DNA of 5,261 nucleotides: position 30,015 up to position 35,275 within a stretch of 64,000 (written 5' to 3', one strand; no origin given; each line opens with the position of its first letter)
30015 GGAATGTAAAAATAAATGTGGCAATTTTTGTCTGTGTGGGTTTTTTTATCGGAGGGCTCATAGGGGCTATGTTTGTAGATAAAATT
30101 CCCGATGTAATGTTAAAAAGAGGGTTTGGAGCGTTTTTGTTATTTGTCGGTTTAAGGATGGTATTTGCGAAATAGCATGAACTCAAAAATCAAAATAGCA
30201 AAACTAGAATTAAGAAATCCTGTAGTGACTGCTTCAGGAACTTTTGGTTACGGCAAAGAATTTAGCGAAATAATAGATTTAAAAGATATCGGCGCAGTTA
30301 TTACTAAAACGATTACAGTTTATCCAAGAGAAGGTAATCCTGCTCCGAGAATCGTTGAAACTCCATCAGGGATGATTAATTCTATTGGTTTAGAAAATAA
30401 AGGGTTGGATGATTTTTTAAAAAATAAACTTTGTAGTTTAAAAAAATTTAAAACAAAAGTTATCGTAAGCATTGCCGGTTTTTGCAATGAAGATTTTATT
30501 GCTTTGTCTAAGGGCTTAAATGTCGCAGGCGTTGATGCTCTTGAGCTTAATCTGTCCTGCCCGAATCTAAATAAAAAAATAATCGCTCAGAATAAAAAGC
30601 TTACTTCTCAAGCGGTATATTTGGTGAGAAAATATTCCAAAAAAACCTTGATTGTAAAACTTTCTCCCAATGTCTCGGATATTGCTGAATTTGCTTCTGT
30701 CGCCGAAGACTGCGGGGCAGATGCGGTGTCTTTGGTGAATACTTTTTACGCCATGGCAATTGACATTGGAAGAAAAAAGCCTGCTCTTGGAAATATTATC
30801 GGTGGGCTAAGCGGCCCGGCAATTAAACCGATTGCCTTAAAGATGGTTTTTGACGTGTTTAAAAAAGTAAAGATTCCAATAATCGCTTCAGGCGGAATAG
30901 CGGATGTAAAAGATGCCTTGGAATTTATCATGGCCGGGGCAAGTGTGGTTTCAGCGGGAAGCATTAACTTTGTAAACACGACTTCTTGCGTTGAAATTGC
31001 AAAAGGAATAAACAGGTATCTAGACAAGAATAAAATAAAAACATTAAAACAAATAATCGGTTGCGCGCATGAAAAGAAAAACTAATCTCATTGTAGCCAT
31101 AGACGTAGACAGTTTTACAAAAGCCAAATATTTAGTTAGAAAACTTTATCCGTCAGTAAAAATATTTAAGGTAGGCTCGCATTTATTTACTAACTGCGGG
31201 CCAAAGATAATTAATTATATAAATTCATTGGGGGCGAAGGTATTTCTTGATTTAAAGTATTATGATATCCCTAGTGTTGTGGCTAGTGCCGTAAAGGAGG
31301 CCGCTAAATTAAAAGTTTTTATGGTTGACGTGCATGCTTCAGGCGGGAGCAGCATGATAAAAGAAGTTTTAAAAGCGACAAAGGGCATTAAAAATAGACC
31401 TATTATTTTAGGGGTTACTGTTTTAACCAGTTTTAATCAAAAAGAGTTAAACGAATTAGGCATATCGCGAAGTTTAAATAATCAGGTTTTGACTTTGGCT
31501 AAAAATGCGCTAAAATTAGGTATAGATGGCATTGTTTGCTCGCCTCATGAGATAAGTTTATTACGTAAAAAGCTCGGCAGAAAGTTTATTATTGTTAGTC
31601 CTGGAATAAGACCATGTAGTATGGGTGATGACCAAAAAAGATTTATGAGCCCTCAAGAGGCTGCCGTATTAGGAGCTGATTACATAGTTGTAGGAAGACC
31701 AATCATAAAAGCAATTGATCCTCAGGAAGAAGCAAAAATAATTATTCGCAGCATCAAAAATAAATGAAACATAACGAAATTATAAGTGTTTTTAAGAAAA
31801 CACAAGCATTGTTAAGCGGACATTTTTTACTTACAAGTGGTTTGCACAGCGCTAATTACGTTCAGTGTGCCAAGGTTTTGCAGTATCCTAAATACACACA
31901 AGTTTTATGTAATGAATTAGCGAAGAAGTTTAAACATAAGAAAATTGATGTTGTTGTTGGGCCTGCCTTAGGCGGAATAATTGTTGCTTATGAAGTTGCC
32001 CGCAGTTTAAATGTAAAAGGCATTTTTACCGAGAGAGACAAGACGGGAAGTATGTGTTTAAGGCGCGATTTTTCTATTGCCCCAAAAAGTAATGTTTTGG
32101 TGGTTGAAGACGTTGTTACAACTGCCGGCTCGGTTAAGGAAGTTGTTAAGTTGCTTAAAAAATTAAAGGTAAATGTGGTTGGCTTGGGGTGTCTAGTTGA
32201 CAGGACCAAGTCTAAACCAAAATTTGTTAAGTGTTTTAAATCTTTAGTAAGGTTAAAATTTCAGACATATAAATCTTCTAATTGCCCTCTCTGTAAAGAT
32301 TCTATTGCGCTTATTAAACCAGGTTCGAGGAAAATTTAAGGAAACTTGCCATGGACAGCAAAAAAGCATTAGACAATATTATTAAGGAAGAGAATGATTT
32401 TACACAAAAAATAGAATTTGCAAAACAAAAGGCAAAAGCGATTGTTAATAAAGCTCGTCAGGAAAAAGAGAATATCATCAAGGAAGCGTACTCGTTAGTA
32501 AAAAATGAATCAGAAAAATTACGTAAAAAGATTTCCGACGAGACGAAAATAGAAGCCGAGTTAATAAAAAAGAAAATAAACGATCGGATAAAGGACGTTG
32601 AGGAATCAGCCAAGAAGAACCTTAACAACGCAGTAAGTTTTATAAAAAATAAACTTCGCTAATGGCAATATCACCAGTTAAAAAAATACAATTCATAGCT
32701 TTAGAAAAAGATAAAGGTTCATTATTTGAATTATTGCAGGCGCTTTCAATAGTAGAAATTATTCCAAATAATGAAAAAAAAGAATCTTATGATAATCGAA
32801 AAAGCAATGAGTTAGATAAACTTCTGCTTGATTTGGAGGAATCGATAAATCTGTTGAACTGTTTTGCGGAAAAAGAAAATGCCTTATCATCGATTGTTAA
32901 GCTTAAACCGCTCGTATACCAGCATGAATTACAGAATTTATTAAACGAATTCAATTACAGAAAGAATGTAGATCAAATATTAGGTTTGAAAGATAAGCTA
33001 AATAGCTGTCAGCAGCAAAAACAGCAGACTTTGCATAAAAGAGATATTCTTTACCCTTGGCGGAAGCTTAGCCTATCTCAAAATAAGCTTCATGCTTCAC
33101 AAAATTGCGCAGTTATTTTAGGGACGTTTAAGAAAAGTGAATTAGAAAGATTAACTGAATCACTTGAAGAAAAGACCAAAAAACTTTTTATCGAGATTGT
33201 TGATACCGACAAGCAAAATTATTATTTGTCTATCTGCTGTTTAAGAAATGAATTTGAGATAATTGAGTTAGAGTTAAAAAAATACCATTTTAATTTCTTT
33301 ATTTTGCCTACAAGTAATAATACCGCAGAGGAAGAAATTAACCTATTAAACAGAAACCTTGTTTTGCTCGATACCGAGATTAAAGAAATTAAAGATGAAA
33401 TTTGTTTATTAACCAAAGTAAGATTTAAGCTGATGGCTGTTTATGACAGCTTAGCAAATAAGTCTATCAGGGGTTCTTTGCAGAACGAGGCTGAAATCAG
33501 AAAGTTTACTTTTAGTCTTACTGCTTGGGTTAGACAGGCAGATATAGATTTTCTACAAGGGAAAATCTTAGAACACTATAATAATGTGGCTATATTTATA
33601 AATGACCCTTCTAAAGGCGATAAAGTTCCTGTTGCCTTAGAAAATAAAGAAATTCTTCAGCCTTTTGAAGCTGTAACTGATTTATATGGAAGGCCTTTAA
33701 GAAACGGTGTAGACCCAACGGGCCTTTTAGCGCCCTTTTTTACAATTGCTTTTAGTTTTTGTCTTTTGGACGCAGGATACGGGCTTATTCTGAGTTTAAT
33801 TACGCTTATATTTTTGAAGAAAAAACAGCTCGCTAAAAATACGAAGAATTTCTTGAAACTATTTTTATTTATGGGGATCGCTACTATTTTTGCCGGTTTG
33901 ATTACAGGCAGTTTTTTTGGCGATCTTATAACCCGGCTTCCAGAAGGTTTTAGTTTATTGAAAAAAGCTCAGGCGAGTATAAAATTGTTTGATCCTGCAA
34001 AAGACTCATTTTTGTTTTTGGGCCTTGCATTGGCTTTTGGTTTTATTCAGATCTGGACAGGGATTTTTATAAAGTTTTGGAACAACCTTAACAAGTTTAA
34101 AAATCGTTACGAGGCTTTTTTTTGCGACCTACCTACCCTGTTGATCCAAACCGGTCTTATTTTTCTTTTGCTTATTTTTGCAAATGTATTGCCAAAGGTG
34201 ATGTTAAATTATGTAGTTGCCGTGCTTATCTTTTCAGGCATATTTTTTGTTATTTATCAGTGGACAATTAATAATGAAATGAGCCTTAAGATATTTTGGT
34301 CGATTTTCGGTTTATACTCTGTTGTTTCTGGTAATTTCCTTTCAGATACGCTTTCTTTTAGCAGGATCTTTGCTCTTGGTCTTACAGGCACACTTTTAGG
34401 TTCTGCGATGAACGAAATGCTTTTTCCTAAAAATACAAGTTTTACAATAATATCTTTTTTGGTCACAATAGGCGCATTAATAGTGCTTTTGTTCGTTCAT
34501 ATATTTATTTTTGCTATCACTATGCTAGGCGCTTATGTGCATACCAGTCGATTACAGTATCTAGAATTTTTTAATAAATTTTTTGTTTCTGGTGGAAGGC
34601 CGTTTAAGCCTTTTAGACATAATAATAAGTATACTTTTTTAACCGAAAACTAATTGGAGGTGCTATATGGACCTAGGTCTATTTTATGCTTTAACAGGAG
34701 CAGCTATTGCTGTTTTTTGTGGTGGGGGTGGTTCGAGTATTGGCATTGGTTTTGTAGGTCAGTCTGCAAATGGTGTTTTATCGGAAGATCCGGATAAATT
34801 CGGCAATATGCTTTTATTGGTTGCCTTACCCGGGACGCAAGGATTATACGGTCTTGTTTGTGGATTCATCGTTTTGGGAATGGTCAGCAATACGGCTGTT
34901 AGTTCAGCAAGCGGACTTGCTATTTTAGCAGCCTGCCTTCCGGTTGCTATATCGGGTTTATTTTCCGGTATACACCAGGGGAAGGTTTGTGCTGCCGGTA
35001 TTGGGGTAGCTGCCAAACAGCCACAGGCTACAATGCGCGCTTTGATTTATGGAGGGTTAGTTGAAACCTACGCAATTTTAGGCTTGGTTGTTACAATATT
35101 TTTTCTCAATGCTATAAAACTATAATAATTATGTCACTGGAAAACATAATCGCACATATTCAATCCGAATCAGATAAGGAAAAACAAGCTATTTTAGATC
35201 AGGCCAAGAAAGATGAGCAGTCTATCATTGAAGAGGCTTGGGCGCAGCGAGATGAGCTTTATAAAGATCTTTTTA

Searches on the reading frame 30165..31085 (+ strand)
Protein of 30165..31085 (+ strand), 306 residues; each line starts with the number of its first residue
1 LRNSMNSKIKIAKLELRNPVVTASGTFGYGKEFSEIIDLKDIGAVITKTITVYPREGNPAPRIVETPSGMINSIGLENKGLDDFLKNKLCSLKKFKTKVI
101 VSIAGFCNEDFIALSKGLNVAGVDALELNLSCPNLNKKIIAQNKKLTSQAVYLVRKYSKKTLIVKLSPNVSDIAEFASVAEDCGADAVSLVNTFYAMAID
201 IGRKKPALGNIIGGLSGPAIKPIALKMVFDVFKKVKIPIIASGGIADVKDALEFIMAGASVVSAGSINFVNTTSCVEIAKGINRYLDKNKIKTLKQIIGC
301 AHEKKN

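Call 28: search_protein_families(library=pfam, proteins=[window:30165-31085:+], max_evalue=0.00001)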
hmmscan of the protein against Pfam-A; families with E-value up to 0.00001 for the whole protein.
window:30165-31085:+ (306 aa): 1 family
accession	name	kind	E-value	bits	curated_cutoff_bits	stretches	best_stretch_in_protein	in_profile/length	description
PF01180.27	DHO_dh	-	2.8e-75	253.7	27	1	8-286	3-291/291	Dihydroorotate dehydrogenase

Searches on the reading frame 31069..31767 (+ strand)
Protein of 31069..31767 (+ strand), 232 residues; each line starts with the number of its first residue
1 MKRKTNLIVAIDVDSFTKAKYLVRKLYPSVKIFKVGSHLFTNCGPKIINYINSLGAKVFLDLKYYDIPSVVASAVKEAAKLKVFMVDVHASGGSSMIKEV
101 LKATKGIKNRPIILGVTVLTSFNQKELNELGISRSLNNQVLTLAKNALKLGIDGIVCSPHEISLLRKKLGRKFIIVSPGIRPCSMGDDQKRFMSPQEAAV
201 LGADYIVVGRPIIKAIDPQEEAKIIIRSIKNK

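Call 28: search_protein_families(library=pfam, proteins=[window:31069-31767:+], max_evalue=0.00001)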
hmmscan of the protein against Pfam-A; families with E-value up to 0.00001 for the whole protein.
window:31069-31767:+ (232 aa): 1 family
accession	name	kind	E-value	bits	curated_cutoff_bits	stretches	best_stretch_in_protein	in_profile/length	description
PF00215.30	OMPdecase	-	1.2e-52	179.4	27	1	5-223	1-219/221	Orotidine 5'-phosphate decarboxylase / HUMPS family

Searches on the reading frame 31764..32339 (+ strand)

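Call 28: search_protein_families(library=pfam, proteins=[window:31764-32339:+], max_evalue=0.00001)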
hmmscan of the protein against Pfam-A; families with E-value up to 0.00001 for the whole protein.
window:31764-32339:+ (191 aa): 1 family
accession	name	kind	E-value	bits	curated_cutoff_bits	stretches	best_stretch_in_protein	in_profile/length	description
PF00156.33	Pribosyltran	-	1.9e-15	57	26.3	1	49-162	15-141/158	Phosphoribosyl transferase domain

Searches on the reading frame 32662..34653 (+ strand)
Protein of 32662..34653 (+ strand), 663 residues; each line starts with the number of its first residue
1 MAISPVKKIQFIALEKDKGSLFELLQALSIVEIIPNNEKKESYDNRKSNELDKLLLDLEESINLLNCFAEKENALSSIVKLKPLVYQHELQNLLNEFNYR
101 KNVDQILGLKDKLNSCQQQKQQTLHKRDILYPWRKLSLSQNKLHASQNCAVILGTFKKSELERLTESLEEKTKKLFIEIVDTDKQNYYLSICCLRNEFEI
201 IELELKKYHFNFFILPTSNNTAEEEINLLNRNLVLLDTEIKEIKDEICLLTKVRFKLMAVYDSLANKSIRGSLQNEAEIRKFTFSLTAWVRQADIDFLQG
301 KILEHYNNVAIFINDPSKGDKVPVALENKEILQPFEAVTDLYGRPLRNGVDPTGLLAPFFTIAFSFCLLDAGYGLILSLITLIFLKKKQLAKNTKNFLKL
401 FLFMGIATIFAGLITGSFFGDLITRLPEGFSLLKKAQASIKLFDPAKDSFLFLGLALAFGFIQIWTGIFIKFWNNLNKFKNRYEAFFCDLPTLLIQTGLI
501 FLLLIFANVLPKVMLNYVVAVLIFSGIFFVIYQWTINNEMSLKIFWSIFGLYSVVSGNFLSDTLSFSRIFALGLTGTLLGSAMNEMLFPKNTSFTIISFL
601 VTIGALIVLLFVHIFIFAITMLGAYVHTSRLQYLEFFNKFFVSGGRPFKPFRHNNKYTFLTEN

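Call 28: search_protein_families(library=pfam, proteins=[window:32662-34653:+], max_evalue=0.00001)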
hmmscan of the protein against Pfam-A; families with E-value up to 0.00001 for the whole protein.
window:32662-34653:+ (663 aa): 1 family
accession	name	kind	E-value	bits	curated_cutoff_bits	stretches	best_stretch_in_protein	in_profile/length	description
PF01496.24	V_ATPase_I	-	6.5e-17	61.2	30.7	2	559-652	718-814/815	V-type ATPase 116kDa subunit family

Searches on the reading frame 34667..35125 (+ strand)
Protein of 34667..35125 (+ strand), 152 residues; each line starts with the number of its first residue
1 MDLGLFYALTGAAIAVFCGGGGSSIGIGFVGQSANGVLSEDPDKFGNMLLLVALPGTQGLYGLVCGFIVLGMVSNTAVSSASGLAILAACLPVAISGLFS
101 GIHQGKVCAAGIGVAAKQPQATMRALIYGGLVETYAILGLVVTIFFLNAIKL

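Call 28: search_protein_families(library=pfam, proteins=[window:34667-35125:+], max_evalue=0.00001)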
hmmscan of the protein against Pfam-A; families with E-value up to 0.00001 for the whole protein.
window:34667-35125:+ (152 aa): 1 family
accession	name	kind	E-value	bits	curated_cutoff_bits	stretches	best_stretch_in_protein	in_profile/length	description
PF00137.26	ATP-synt_C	-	7.1e-35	119.5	24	2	11-68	2-59/60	ATP synthase subunit C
